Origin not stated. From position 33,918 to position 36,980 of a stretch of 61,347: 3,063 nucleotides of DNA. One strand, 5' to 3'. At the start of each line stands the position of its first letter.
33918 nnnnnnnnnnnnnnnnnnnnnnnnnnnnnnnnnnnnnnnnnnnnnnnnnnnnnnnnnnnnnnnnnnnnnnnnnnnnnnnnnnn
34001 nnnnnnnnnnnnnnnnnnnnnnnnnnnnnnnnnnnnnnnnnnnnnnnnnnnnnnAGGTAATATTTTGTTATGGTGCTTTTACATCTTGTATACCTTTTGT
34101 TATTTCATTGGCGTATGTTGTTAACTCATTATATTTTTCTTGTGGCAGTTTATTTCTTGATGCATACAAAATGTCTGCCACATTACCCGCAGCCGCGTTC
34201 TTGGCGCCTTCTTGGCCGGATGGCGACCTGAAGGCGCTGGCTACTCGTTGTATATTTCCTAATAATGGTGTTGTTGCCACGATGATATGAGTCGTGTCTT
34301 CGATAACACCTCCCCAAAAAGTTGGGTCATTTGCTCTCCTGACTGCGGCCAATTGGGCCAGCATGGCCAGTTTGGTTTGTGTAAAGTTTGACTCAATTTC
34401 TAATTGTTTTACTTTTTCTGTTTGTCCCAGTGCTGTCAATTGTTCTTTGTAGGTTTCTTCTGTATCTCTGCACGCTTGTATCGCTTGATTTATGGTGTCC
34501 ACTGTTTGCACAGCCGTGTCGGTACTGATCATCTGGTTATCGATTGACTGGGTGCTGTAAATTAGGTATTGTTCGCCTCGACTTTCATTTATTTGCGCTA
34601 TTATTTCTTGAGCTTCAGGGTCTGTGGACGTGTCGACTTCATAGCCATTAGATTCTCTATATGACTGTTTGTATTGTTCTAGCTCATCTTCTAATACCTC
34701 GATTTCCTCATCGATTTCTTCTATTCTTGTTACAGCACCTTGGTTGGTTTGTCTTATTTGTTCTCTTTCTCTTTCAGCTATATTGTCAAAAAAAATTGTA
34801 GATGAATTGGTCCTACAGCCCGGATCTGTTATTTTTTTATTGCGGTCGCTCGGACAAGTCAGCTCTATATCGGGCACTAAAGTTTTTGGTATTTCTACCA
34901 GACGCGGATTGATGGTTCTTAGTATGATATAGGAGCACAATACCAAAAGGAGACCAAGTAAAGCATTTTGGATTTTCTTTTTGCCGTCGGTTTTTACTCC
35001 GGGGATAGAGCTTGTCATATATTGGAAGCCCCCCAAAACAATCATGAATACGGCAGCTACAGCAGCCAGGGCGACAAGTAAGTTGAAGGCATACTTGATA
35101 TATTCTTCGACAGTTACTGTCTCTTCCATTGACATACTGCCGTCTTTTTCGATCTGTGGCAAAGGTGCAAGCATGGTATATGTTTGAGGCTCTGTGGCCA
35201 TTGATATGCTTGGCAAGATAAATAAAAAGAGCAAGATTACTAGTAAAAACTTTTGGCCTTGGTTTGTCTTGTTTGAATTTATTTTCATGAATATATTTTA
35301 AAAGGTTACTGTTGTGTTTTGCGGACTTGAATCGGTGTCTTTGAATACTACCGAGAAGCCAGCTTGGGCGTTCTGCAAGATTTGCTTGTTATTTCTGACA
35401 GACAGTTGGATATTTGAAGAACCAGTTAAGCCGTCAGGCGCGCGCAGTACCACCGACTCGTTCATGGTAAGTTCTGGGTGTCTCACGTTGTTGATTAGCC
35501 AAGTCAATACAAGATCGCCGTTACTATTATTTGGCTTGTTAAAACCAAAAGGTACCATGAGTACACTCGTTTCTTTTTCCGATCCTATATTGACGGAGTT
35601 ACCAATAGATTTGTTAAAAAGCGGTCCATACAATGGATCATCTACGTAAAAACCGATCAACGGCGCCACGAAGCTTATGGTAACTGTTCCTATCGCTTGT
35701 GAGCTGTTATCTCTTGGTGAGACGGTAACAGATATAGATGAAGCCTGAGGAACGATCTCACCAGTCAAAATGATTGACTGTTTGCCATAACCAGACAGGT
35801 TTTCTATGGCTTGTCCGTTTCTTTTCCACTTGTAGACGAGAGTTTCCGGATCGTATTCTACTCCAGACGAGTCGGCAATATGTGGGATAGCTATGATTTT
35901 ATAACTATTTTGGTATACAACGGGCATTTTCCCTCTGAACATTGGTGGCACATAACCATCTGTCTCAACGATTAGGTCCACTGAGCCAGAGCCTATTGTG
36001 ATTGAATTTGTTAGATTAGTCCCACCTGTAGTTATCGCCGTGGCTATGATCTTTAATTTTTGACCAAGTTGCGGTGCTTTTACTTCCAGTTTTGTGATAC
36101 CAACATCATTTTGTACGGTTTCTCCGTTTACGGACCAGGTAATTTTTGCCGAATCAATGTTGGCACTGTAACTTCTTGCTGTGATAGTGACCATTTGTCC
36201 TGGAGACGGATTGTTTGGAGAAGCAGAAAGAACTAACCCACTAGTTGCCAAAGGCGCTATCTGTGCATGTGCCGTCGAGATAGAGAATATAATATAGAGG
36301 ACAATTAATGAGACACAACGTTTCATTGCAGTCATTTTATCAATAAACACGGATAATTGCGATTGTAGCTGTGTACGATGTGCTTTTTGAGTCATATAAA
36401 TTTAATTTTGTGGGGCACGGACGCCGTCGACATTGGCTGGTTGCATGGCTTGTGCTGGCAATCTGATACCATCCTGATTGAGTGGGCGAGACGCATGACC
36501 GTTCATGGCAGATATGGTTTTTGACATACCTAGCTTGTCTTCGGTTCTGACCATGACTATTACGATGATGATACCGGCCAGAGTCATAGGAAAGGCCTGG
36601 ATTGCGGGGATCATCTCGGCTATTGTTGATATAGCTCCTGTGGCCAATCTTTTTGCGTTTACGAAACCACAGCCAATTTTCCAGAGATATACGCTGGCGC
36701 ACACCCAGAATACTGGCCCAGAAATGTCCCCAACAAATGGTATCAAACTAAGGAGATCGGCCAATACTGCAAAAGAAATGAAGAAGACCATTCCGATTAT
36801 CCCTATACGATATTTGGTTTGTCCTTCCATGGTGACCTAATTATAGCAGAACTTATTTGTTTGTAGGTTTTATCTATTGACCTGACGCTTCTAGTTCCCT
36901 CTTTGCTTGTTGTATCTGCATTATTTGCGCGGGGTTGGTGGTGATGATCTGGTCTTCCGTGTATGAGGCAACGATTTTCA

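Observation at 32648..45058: Eleven-gene T4SS-like operon beside oriC with no relaxase, coupling protein or VirB11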

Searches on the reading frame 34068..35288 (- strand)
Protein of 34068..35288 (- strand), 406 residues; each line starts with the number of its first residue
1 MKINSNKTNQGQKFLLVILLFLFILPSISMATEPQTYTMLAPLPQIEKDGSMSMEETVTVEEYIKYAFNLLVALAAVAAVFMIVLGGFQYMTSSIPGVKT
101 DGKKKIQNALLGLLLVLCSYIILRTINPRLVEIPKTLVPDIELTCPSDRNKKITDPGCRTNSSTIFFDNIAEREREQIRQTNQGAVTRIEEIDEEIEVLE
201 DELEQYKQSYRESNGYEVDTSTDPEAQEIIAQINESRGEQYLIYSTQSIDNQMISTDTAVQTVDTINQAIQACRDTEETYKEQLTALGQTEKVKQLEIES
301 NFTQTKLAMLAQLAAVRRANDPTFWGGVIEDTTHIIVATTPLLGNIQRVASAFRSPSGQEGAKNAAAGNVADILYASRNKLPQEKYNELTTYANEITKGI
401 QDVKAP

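Call 4: search_protein_families(library=pfam, proteins=[window:34068-35288:-], max_evalue=1)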
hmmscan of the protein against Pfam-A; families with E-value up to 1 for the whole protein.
window:34068-35288:- (406 aa): 6 families
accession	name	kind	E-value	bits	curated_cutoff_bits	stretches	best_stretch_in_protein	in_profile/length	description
PF18895.5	T4SS_pilin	-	1.5e-07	31.8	26.6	1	60-125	5-70/71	Type IV secretion system pilin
PF04791.21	LMBR1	-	0.00049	19.5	31.9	1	76-300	130-315/510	LMBR1-like membrane protein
PF05615.18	THOC7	-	0.017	15.8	28.7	1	167-217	67-117/136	Tho complex subunit 7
PF25093.1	DUF7807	-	0.071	13.2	27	1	16-79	75-141/170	Family of unknown function (DUF7807)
PF01496.24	V_ATPase_I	-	0.1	11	30.7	1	174-331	17-167/815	V-type ATPase 116kDa subunit family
PF07027.17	DUF1318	-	0.15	13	27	1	214-247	22-56/92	Protein of unknown function (DUF1318)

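Call 5: search_protein_families(library=ncbifam, proteins=[window:34068-35288:-], max_evalue=1)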
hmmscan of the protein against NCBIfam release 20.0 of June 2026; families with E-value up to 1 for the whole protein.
window:34068-35288:- (406 aa): 5 families
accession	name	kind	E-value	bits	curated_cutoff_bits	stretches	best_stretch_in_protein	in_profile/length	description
NF045849.1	ICE_MMCAP2_0565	equivalog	0.0036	17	40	1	59-123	8-73/80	Mbov_0395 family pilin-like conjugal transfer protein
NF006366.0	PRK08589.1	equivalog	0.045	13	386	1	181-252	27-95/272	SDR family oxidoreductase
NF051878.1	lpactltferLnb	equivalog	0.062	12.2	550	1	156-243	133-219/394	lipoprotein N-acyltransferase Lnb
NF005488.0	PRK07097.1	equivalog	0.15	11.1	369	1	182-241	32-89/266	gluconate 5-dehydrogenase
NF033218.1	anchor_AmaP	equivalog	0.35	10.6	55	1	10-84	3-67/166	alkaline shock response membrane anchor protein AmaP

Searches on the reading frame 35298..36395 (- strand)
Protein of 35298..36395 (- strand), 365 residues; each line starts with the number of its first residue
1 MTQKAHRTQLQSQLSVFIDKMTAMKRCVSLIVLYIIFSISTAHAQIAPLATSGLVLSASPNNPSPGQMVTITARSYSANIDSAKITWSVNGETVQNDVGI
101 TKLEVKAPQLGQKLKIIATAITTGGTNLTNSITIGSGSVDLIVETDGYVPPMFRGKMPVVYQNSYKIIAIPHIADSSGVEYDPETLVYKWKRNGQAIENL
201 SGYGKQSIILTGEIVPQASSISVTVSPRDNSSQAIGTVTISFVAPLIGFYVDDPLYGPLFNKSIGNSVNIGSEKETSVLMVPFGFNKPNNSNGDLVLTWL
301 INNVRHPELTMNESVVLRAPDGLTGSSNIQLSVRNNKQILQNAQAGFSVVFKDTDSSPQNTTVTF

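Call 4: search_protein_families(library=pfam, proteins=[window:35298-36395:-], max_evalue=1)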
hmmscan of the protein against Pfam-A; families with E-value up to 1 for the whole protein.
window:35298-36395:- (365 aa): 2 families
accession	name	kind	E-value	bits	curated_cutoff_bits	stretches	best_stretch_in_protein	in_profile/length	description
PF13927.12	Ig_3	-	0.0039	18.1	30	1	56-96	4-44/78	Immunoglobulin domain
PF11734.13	TilS_C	-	0.29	11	22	1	149-180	32-62/74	TilS substrate C-terminal domain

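Call 5: search_protein_families(library=ncbifam, proteins=[window:35298-36395:-], max_evalue=1)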
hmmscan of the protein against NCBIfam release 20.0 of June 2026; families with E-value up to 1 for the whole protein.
window:35298-36395:- (365 aa): 2 families
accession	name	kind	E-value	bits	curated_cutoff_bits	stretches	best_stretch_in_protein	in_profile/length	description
NF007564.0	PRK10191.1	equivalog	0.08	12.4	196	1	104-141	105-142/162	colanic acid biosynthesis acetyltransferase WcaB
TIGR04016.1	WcaB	equivalog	0.16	11.6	194.65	1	104-141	89-126/146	colanic acid biosynthesis acetyltransferase WcaB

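Call 34: search_solved_structures(query=A4, max_evalue=1)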
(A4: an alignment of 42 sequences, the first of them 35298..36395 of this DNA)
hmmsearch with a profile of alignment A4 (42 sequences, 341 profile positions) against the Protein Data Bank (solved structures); distinct sequences matched with E-value up to 1: 9.
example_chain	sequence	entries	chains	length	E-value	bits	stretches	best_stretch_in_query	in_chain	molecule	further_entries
3shs_A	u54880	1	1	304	0.0048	19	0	140-223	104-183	Hoc head outer capsid protein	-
2mkl_C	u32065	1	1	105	0.027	16.6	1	46-104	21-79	Novel antigen receptor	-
7ysg_P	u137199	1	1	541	0.46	12.5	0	82-145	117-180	Secretory component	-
8sku_E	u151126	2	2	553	0.49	12.5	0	82-145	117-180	Secretory component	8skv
5d4k_A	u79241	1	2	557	0.49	12.4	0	82-145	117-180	Polymeric immunoglobulin receptor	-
6kxs_P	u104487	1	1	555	0.49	12.4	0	82-145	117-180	Polymeric immunoglobulin receptor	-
6lx3_P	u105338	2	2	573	0.53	12.3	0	82-145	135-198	Polymeric immunoglobulin receptor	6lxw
2ocw_A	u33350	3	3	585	0.55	12.3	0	82-145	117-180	Polymeric-immunoglobulin receptor | Secretory component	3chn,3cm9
6ue7_C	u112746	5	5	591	0.57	12.2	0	82-145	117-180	Polymeric immunoglobulin receptor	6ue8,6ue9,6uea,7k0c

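Call 61: search_protein_families(library=pfam, alignment_id=A4, max_evalue=0.01)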
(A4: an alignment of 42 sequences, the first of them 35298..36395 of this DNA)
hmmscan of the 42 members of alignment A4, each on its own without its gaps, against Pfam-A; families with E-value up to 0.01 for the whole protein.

A. member 1, window:35298-36395:- (365 aa): 1 family
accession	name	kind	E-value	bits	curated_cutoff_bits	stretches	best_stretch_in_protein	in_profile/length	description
PF13927.12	Ig_3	-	0.0039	18.1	30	0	56-96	4-44/78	Immunoglobulin domain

B. families by the number of members that match (of 42 scanned): 9 families
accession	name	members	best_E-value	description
PF13927.12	Ig_3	5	0.00073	Immunoglobulin domain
PF06832.18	BiPBP_C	4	0.00077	Penicillin-Binding Protein C-terminus Family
PF24145.1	K1-lyase_N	1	0.0012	K1 capsule-specific polysaccharide lyase, N-terminal domain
PF17789.7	MG4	1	0.003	Macroglobulin domain MG4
PF01833.30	TIG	1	0.0057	IPT/TIG domain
PF02368.24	Big_2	1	0.0061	Bacterial Ig-like domain (group 2)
PF16820.11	PKD_3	1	0.0075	PKD-like domain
PF23941.1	DUF7276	1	0.0089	Domain of unknown function (DUF7276)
PF16397.10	DUF5006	1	0.0093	Domain of unknown function (DUF5006)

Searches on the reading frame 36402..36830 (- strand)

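Call 4: search_protein_families(library=pfam, proteins=[window:36402-36830:-], max_evalue=1)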
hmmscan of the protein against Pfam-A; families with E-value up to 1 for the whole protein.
window:36402-36830:- (142 aa): 0 families

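Call 5: search_protein_families(library=ncbifam, proteins=[window:36402-36830:-], max_evalue=1)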
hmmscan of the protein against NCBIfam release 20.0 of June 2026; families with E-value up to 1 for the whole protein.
window:36402-36830:- (142 aa): 1 family
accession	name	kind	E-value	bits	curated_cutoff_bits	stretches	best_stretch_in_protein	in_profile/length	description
NF008291.0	PRK11071.1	equivalog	0.18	11.5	252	1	69-132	32-92/193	esterase YqiA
